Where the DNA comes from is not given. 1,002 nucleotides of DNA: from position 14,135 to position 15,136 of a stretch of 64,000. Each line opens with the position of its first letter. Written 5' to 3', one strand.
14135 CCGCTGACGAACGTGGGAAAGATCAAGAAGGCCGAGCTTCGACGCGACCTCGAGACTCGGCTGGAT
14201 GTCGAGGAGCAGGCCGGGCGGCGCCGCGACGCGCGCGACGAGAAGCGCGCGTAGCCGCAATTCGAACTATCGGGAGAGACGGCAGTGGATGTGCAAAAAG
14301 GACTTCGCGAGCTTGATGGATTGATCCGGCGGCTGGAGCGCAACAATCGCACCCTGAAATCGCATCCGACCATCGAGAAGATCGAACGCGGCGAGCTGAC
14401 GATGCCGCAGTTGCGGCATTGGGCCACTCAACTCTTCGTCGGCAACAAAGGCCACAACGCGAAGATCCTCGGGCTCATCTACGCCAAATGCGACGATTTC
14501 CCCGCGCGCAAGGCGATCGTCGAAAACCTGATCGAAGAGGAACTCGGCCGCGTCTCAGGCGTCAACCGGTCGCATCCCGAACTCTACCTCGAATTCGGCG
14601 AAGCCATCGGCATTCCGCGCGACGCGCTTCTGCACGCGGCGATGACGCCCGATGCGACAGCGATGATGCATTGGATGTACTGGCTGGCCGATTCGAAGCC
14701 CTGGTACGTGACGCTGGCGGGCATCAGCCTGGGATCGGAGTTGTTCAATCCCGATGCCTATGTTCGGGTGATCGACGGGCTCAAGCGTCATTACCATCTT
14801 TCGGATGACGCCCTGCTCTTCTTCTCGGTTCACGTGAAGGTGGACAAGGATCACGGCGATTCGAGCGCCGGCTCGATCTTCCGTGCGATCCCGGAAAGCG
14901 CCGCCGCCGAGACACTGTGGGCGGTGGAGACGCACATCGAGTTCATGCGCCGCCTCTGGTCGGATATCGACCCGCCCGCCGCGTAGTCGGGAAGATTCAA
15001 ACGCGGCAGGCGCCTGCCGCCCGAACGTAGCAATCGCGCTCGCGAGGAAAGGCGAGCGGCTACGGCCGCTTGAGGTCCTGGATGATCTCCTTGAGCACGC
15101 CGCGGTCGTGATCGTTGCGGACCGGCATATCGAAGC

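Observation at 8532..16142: Aromatic-acid processing cluster with two unrelated diiron oxygenase scaffolds and a stand-alone DhbE-like adenylase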

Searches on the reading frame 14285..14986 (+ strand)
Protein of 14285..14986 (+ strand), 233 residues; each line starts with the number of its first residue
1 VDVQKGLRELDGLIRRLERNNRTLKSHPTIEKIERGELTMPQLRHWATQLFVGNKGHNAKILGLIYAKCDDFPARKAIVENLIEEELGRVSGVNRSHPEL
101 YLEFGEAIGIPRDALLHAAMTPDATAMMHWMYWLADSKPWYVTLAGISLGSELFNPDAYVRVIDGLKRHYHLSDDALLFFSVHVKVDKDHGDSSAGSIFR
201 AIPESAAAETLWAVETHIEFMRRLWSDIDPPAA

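Call 3: search_protein_families(library=pfam, proteins=[window:14285-14986:+], max_evalue=0.01)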
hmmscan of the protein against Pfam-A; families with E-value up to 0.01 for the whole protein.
window:14285-14986:+ (233 aa): 2 families
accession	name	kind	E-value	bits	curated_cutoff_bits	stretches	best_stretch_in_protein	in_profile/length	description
PF14518.11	Haem_oxygenas_2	-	8e-27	94.6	28.9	1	44-204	1-156/177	Iron-containing redox enzyme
PF03070.21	TENA_THI-4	-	2.3e-12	47.6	22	1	21-168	8-144/210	TENA/THI-4/PQQC family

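Call 4: search_protein_families(library=ncbifam, proteins=[window:14285-14986:+], max_evalue=0.01)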
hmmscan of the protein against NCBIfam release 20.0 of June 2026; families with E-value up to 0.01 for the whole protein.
window:14285-14986:+ (233 aa): 2 families
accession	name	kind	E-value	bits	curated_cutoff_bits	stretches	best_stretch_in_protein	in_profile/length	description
TIGR04305.1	fol_rel_CADD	subfamily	5e-24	85.1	200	1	20-226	10-208/212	CADD family putative folate metabolism protein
TIGR02111.1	PQQ_syn_pqqC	equivalog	1.8e-07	30.8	240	1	24-183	19-174/239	pyrroloquinoline-quinone synthase PqqC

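Call 10: find_encoding_contigs(protein=window:14285-14986:+, flank=10000, max_places=6)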
Protein window:14285-14986:+ (233 aa): 9 contigs read that carry it; 4 places shown.
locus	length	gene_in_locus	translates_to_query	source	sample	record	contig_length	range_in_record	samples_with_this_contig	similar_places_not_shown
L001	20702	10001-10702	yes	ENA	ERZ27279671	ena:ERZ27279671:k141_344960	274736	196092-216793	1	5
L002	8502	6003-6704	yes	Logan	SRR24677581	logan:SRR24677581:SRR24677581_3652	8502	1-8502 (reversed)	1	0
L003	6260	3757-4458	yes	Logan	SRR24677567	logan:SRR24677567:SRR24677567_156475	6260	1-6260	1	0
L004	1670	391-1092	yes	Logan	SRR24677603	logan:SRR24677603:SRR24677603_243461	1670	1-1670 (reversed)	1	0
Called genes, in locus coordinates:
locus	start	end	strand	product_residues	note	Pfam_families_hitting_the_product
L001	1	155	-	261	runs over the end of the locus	PF02361:CbiQ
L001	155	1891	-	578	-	PF00005:ABC_tran, PF00931:NB-ARC (faint), PF01078:Mg_chelatase (faint), PF02463:SMC_N, PF03193:RsgA_GTPase (faint), PF00005:ABC_tran, PF02463:SMC_N, PF13304:AAA_21 (weak), +11 more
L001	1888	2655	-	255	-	PF06177:QueT, PF07155:ECF-ribofla_trS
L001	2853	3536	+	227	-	PF01026:TatD_DNase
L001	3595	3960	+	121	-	PF09723:Zn_ribbon_8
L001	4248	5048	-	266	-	PF00106:adh_short, PF08659:KR (weak), PF13561:adh_short_C2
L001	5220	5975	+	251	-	PF00106:adh_short, PF08659:KR, PF13561:adh_short_C2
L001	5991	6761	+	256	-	PF00106:adh_short, PF08659:KR, PF13561:adh_short_C2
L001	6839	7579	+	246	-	PF05138:PaaA_PaaC, PF13794:Ferritin_fold-like (faint)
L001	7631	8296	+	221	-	PF00440:TetR_N, PF17932:TetR_C_24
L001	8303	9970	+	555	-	PF00501:AMP-binding, PF13193:AMP-binding_C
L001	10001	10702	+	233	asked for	PF03070:TENA_THI-4, PF14518:Haem_oxygenas_2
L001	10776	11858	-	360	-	PF00296:Bac_luciferase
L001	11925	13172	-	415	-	PF00464:SHMT, PF00155:Aminotran_1_2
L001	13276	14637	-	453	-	-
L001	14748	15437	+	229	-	-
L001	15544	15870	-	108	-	-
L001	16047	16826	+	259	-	PF02673:BacA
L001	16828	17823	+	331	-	PF00892:EamA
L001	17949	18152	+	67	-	PF09360:zf-CDGSH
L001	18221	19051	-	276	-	PF00106:adh_short, PF08659:KR, PF23441:SDR, PF13561:adh_short_C2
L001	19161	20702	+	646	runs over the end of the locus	PF02366:PMT, PF13231:PMT_2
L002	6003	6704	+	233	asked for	PF03070:TENA_THI-4, PF14518:Haem_oxygenas_2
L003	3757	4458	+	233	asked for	PF03070:TENA_THI-4, PF14518:Haem_oxygenas_2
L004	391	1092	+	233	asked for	PF03070:TENA_THI-4, PF14518:Haem_oxygenas_2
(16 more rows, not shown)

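Call 11: find_homologous_proteins(query=window:14285-14986:+)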
Query window:14285-14986:+ (233 aa): 99 proteins with E <= 0.001 among 559 candidates.
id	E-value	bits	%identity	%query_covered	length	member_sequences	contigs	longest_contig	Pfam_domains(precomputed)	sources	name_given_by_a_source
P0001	4.8e-146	503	94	99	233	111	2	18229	PF03070.22,PF14518.12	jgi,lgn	jgi:pyrroloquinoline-quinone synthase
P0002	4.7e-144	496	93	100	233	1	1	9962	PF03070.22,PF14518.12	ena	-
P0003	2.1e-143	494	92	100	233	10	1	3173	PF03070.22,PF14518.12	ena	-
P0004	3.7e-142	490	91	100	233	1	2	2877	PF03070.22,PF14518.12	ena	-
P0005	2.1e-141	487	91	100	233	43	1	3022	PF03070.22,PF14518.12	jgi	jgi:pyrroloquinoline-quinone synthase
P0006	1.1e-139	482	91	100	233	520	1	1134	PF03070.22,PF14518.12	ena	-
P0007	2.4e-139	481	89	100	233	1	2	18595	PF03070.22,PF14518.12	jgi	jgi:pyrroloquinoline-quinone synthase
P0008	3.3e-139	480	89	100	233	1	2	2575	PF03070.22,PF14518.12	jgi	jgi:pyrroloquinoline-quinone synthase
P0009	4.5e-139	480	89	100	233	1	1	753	PF03070.22,PF14518.12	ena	-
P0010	6.3e-139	479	89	100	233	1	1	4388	PF03070.22,PF14518.12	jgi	jgi:pyrroloquinoline-quinone synthase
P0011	1.8e-138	478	88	100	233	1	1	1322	PF03070.22,PF14518.12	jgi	jgi:pyrroloquinoline-quinone synthase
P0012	1.4e-137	475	90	100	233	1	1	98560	PF03070.22,PF14518.12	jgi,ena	-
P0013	1.6e-137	475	89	100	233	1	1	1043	PF03070.22,PF14518.12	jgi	jgi:pyrroloquinoline-quinone synthase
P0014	1.6e-137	475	89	100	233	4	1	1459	PF03070.22,PF14518.12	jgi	jgi:pyrroloquinoline-quinone synthase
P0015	3.0e-137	474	90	100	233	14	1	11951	PF03070.22,PF14518.12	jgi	jgi:pyrroloquinoline-quinone synthase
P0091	2.4e-61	225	51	99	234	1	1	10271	PF03070.22,PF14518.12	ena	-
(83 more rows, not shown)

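Call 16: find_encoding_contigs(protein=P0091, flank=10000, max_places=2)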
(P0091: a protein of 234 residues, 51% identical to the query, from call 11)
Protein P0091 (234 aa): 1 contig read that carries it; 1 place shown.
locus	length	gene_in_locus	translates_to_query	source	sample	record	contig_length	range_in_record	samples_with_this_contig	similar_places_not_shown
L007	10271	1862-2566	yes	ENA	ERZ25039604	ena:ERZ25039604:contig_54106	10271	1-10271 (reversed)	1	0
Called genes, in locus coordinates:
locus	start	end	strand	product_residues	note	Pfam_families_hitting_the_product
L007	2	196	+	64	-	?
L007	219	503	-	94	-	-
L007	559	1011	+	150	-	PF00106:adh_short, PF13561:adh_short_C2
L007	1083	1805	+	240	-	PF02535:Zip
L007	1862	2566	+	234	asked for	PF03070:TENA_THI-4, PF14518:Haem_oxygenas_2 (weak)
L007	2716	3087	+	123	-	PF00072:Response_reg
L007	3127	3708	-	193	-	-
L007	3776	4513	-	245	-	PF07690:MFS_1 (weak)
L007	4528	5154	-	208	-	PF07690:MFS_1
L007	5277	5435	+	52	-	PF00364:Biotin_lipoyl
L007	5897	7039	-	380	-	PF04909:Amidohydro_2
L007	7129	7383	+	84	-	-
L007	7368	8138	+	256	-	PF00067:p450 (faint)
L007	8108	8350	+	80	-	PF00067:p450 (weak)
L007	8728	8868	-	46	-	-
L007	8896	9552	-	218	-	PF00512:HisKA, PF02518:HATPase_c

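Call 18: search_solved_structures(query=window:14285-14986:+, max_evalue=1, show_alignments=3)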
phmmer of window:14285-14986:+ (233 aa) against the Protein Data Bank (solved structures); distinct sequences matched with E-value up to 1: 10.
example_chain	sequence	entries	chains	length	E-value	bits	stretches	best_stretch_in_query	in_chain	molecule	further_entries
9pj4_A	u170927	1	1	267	3.9e-12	49.5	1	23-215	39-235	4-aminobenzoate synthase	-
1rcw_A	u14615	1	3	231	3.4e-10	43.2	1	20-198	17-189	CT610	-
8va9_A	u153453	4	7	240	4.2e-10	42.9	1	20-196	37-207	4-aminobenzoate synthase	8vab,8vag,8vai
4lqx_A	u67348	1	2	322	1.6e-05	27.8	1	59-147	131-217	TENA/THI-4 domain-containing protein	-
3hlx_A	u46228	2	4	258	4.7e-05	26.3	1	27-191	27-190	Pyrroloquinoline-quinone synthase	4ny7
1otw_A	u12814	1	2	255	5.8e-05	26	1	27-192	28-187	Coenzyme PQQ synthesis protein C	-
1otv_A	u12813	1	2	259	6e-05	26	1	27-192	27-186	Coenzyme PQQ synthesis protein C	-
3hnh_A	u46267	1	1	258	0.00019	24.3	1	27-206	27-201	Pyrroloquinoline-quinone synthase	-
3hml_A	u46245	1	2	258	0.00038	23.4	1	27-192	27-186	Pyrroloquinoline-quinone synthase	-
3dde_A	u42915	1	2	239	0.024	17.5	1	27-195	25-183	TENA/THI-4 protein, Domain of Unknown Function with a Heme Oxygenase-like Fold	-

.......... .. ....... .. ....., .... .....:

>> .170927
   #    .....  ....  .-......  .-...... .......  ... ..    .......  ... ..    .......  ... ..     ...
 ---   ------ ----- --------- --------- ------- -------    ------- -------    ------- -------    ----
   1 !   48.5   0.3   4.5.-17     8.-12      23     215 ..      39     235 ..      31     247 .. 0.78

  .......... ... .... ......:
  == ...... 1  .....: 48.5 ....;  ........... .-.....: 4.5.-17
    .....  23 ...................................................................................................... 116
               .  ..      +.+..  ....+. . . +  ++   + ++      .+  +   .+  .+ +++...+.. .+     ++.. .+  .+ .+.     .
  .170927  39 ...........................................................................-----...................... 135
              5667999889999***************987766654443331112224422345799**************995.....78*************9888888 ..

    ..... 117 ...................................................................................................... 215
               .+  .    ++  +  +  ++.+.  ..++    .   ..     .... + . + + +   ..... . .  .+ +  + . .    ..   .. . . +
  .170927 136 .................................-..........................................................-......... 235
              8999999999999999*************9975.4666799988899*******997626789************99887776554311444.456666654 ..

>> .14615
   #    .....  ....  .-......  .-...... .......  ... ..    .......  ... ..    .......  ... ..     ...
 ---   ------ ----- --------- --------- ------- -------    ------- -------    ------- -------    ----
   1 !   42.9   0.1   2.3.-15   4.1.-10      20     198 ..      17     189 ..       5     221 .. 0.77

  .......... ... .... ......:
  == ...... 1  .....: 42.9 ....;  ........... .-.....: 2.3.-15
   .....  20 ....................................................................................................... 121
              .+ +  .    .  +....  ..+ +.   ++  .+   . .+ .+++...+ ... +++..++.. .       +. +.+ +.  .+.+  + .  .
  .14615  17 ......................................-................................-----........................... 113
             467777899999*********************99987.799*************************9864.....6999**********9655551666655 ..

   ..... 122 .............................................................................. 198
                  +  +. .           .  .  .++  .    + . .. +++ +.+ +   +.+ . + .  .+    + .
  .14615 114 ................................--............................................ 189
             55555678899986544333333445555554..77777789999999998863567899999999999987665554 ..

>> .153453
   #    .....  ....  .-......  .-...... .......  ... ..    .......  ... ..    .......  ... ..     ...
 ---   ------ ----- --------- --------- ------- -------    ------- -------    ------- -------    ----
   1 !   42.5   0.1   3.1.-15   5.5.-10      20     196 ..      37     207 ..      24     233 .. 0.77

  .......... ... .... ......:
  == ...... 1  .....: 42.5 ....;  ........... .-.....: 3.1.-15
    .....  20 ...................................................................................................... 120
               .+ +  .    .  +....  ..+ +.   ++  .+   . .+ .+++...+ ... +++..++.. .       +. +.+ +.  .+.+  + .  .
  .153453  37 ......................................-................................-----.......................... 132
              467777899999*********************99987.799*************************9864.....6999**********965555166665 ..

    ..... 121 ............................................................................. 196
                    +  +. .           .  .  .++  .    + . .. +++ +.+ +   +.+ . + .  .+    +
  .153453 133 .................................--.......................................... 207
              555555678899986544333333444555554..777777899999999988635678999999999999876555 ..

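Call 26: search_protein_representatives(protein=window:14285-14986:+)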
Query: 233 residues. Proteins with E-value up to 0.001 (for the whole library): 591; up to 1e-10: 151; up to 1e-30: 8. The best 150 are listed.
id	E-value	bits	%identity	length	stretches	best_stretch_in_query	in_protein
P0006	3.6e-140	481.7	91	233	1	1-233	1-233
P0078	4.2e-109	380.0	87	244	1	1-193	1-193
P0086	4.9e-72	258.7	83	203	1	1-140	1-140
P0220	1.7e-45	171.8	78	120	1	1-103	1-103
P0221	7.1e-44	166.5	84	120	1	1-93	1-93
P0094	2.2e-43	164.9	82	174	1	1-95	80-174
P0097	2.0e-34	135.6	53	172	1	74-225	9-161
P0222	1.1e-31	126.7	30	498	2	24-204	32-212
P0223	2.8e-29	118.8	34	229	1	17-226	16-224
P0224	5.9e-29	117.7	36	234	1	15-217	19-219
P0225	5.2e-28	114.6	34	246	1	22-206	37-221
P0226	1.8e-25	106.3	34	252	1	24-203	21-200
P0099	3.3e-25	105.4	78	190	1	1-67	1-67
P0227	1.2e-24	103.5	30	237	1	14-226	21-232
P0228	5.4e-24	101.5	31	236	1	14-231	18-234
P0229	8.9e-24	100.7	31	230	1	17-199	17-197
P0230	9.6e-24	100.6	37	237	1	21-201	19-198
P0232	1.9e-23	99.7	31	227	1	14-193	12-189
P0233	2.9e-23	99.0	30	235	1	19-222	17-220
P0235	1.0e-22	97.3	31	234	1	8-225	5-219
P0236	1.3e-22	97.0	34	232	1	10-203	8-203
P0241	6.7e-21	91.3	35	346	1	16-192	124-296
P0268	4.8e-16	75.4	30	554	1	26-226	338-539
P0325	4.4e-12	62.5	27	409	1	19-202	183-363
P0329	8.1e-12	61.6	26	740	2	60-194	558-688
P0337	1.3e-11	60.9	27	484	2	19-202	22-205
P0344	1.6e-11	60.7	32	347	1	21-195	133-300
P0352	4.9e-11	59.0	34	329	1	6-176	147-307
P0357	7.7e-11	58.4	29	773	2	58-212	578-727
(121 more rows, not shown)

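Call 32: find_encoding_contigs(protein=P0223, flank=8000, max_places=2)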
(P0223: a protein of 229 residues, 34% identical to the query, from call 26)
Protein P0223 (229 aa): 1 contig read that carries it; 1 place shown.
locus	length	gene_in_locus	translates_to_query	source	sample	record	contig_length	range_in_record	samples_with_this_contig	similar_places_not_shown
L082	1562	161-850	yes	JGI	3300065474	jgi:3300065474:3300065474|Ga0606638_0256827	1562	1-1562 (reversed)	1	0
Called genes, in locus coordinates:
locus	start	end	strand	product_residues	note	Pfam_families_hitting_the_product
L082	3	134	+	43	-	?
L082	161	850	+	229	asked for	PF03070:TENA_THI-4, PF14518:Haem_oxygenas_2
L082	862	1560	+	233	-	?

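Call 41: predict_structure(alignment_id=A2)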
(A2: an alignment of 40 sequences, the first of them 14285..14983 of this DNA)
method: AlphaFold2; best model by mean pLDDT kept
length: 233 residues; sequences in the alignment: 40
mean_pLDDT: 93.8   pTM: 0.90
mean pLDDT of the five models: 93.8, 93.8, 93.7, 92.5, 91.7
residues with pLDDT >= 90: 201; 70-90: 26; 50-70: 6; < 50: 0
segments of 3 or more residues with pLDDT < 50: none
pLDDT, mean of each block of 10 residues (from residue 1): 93 94 93 98 98 95 96 92 92 94 98 98 98 97 93 87 98 97 83 78 95 97 97 79
secondary structure, 60 per line:
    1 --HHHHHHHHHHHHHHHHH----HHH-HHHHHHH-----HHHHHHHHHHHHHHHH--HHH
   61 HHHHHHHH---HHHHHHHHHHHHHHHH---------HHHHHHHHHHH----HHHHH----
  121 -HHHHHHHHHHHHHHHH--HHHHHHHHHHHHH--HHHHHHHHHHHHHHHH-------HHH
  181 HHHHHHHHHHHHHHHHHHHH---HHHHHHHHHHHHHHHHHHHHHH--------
elements in order: H3-19 H28-34 H40-55 H58-68 H72-87 H97-107 H112-116 H122-137 H140-152 H155-170 H178-200 H204-225

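Call 44: fold_search(model_id=the predicted structure, library=pdb)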
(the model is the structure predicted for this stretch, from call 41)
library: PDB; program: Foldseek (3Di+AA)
matches with E <= 10: 608; with E <= 0.001: 75
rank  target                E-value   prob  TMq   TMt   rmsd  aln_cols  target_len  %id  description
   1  8vag_A                1.2e-08  1.00  0.83  0.90   2.2       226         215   22  Crystal structure of MnII/MnII CtCADD from Chlamydia trachomatis (released 2024-11-06)
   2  8va9_A                1.3e-08  1.00  0.83  0.90   2.1       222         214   22  Crystal structure of FeII/MnII CtCADD from Chlamydia trachomatis (released 2024-11-06)
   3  1rcw_A                1.4e-08  1.00  0.83  0.91   2.2       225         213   21  Crystal structure of CT610 from Chlamydia trachomatis (released 2004-05-04)
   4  1rcw_B                1.5e-08  1.00  0.83  0.90   2.2       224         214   21  Crystal structure of CT610 from Chlamydia trachomatis (released 2004-05-04)
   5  3hlx_A                3.7e-07  1.00  0.81  0.75   2.8       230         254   18  Crystal Structure of PqqC Active Site Mutant Y175F in Complex with PQQ (released 2010-05-12)
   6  1otw_A                4.4e-07  1.00  0.81  0.75   2.9       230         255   18  Crystal structure of PqqC in complex with PQQ and a putative H2O2 (released 2004-05-11)
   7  3dde_A                1.2e-06  1.00  0.74  0.75   3.5       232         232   18  Crystal structure of a domain of unknown function with a heme oxygenase-like fold (sden_3740) from shewanella denitrif (released 2008-06-24)
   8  1otw_B                1.6e-06  1.00  0.80  0.74   3.0       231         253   18  Crystal structure of PqqC in complex with PQQ and a putative H2O2 (released 2004-05-11)
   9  3dde_B                3.0e-06  1.00  0.75  0.75   3.5       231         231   18  Crystal structure of a domain of unknown function with a heme oxygenase-like fold (sden_3740) from shewanella denitrif (released 2008-06-24)
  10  7twa_D                5.1e-06  1.00  0.76  0.79   2.8       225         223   18  Crystal structure of apo BesC from Streptomyces cattleya (released 2022-04-13)
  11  7twa_C                6.1e-06  1.00  0.76  0.80   2.9       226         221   18  Crystal structure of apo BesC from Streptomyces cattleya (released 2022-04-13)
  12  7twa_B                6.1e-06  1.00  0.77  0.80   2.9       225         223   19  Crystal structure of apo BesC from Streptomyces cattleya (released 2022-04-13)
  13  4wwj_A                8.6e-06  1.00  0.77  0.71   3.0       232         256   16  UndA, an oxygen-activating, non-heme iron dependent desaturase/decarboxylase (released 2014-12-24)
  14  7twa_A                1.4e-05  1.00  0.76  0.80   2.8       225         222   18  Crystal structure of apo BesC from Streptomyces cattleya (released 2022-04-13)
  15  3hml_A                1.5e-05  1.00  0.70  0.69   3.7       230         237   19  Crystal Structure of PqqC Active Site Mutant H154S in Complex with PQQ (released 2010-05-12)
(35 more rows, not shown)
